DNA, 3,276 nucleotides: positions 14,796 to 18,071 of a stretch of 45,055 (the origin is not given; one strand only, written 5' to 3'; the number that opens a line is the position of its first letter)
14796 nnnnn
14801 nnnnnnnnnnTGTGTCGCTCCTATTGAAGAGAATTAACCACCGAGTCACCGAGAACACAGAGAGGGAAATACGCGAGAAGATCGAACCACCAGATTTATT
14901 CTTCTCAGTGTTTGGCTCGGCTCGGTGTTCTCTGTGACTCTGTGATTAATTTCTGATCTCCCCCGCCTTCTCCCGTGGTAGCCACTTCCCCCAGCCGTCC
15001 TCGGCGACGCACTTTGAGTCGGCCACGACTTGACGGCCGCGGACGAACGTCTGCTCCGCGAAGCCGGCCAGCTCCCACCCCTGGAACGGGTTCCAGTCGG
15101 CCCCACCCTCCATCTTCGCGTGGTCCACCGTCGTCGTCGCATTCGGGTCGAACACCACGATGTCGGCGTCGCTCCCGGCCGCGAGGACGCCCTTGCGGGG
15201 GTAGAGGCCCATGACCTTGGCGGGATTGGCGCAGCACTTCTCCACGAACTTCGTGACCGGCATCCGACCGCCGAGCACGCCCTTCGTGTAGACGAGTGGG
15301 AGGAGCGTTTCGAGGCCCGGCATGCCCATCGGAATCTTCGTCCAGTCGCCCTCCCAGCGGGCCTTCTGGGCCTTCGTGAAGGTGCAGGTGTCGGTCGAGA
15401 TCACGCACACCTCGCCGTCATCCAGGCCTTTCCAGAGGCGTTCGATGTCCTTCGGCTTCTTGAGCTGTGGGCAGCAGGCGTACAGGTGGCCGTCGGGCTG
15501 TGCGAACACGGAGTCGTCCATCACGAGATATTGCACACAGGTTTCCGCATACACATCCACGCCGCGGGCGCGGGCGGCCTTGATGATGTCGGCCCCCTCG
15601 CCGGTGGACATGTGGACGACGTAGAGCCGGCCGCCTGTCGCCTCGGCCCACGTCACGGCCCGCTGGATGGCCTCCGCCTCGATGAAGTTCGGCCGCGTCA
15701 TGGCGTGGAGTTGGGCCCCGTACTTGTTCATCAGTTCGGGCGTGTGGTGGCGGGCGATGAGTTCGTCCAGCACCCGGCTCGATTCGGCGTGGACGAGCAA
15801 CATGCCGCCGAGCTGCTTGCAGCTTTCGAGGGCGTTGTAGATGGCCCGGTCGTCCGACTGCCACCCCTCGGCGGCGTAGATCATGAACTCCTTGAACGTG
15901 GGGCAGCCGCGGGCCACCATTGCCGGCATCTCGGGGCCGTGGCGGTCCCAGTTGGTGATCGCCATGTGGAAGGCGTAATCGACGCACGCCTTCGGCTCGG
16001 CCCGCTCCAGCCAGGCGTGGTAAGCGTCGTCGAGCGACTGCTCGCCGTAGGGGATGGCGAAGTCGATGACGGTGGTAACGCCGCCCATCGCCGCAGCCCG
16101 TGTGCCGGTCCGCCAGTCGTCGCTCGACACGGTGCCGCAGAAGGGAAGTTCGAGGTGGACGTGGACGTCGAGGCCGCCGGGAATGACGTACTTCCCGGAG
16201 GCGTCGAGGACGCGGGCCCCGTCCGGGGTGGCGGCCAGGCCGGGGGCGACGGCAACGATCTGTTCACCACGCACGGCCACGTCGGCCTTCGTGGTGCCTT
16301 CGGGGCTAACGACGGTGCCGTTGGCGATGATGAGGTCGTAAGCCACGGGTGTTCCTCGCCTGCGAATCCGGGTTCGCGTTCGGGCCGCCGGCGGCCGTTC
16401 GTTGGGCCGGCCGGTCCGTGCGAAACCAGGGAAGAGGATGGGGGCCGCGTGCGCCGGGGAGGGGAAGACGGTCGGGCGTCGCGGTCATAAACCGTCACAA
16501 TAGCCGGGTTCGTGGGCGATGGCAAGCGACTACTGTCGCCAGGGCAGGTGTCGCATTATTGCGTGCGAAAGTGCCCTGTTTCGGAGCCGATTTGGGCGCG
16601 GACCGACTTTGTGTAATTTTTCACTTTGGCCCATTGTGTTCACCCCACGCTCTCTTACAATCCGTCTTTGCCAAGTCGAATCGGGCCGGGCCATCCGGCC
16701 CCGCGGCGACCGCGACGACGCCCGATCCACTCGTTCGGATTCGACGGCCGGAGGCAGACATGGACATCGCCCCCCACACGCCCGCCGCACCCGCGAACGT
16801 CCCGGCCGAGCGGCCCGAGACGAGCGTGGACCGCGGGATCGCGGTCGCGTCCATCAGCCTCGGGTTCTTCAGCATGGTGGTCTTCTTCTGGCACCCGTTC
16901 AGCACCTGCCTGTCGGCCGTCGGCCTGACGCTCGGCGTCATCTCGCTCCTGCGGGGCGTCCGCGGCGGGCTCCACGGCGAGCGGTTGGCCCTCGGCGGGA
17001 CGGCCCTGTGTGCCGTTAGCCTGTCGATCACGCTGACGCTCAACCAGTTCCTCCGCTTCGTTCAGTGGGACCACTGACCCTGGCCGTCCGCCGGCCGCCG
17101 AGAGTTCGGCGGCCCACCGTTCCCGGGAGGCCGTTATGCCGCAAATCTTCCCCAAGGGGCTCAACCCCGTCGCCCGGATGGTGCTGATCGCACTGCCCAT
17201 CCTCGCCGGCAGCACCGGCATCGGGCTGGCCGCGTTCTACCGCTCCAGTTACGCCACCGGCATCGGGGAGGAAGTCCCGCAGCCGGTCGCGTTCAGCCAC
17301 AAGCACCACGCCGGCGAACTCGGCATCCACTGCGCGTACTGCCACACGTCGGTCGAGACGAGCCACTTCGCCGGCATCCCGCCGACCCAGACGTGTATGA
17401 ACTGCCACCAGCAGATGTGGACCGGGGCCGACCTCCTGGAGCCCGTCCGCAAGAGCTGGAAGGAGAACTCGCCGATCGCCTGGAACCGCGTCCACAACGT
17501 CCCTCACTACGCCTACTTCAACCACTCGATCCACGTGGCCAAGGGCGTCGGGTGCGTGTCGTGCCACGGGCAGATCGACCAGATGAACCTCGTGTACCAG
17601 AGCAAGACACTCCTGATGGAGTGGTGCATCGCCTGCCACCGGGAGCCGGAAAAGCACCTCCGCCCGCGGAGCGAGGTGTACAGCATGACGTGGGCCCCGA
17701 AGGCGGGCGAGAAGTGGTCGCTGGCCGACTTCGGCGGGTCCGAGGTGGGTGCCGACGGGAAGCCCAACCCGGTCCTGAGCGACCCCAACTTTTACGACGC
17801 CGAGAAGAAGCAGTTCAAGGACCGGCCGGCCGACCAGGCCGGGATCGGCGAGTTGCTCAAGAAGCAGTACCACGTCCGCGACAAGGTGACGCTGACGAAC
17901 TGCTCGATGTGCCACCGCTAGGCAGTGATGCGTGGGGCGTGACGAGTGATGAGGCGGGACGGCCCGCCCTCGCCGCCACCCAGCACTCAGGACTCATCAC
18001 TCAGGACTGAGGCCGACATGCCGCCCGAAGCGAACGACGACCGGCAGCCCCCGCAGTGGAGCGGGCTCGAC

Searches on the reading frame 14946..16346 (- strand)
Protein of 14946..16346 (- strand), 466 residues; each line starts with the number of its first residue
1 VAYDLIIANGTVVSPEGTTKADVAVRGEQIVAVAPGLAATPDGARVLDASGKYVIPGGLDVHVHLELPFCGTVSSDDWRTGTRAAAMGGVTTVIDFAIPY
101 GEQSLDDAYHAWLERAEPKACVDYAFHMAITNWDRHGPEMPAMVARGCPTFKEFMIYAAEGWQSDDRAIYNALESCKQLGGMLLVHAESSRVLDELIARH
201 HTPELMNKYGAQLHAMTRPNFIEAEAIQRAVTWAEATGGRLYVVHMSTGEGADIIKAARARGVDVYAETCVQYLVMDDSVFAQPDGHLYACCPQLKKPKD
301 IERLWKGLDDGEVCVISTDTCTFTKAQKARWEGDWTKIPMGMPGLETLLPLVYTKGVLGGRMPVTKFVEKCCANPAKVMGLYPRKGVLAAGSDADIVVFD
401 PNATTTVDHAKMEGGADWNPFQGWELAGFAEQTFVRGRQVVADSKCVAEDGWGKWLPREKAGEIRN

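Call 11: search_protein_families(library=pfam, proteins=[window:14946-16346:-])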
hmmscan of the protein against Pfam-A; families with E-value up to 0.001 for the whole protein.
window:14946-16346:- (466 aa): 2 families
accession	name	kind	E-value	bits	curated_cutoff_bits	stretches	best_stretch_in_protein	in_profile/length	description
PF01979.26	Amidohydro_1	-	1.6e-25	90.6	25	1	53-440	1-345/345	Amidohydrolase family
PF07969.17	Amidohydro_3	-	2.6e-14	54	29.7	2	360-441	405-472/472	Amidohydrolase family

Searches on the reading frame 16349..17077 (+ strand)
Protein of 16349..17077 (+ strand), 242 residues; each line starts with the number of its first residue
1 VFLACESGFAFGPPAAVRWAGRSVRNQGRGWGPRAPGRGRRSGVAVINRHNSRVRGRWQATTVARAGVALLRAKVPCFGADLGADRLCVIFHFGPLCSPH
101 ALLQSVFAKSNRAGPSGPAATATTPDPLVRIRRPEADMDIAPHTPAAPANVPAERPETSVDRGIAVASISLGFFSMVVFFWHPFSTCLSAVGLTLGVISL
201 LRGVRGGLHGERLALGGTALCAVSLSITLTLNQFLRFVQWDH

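Call 11: search_protein_families(library=pfam, proteins=[window:16349-17077:+])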
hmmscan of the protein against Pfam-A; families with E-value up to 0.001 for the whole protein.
window:16349-17077:+ (242 aa): 1 family
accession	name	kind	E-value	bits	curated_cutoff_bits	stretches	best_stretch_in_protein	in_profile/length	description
PF13828.11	DUF4190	-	0.00052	20.2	35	1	165-229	2-60/62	Domain of unknown function (DUF4190)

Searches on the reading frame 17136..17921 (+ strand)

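Call 63: search_protein_families(library=pfam, max_evalue=0.00001, proteins=[window:17136-17921:+])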
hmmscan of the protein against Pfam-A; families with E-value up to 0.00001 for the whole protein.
window:17136-17921:+ (261 aa): 3 families
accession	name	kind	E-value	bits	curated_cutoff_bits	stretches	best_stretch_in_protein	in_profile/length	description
PF14522.11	Cytochrome_C7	-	1.1e-11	44.8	24.8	1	127-173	2-53/67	Cytochrome c7 and related cytochrome c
PF14537.11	Cytochrom_c3_2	-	4.3e-09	37.2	25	0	133-175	2-40/79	Cytochrome c3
PF02085.21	Cytochrom_CIII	-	1.7e-06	28.7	22.9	0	47-94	17-56/101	Class III cytochrome C family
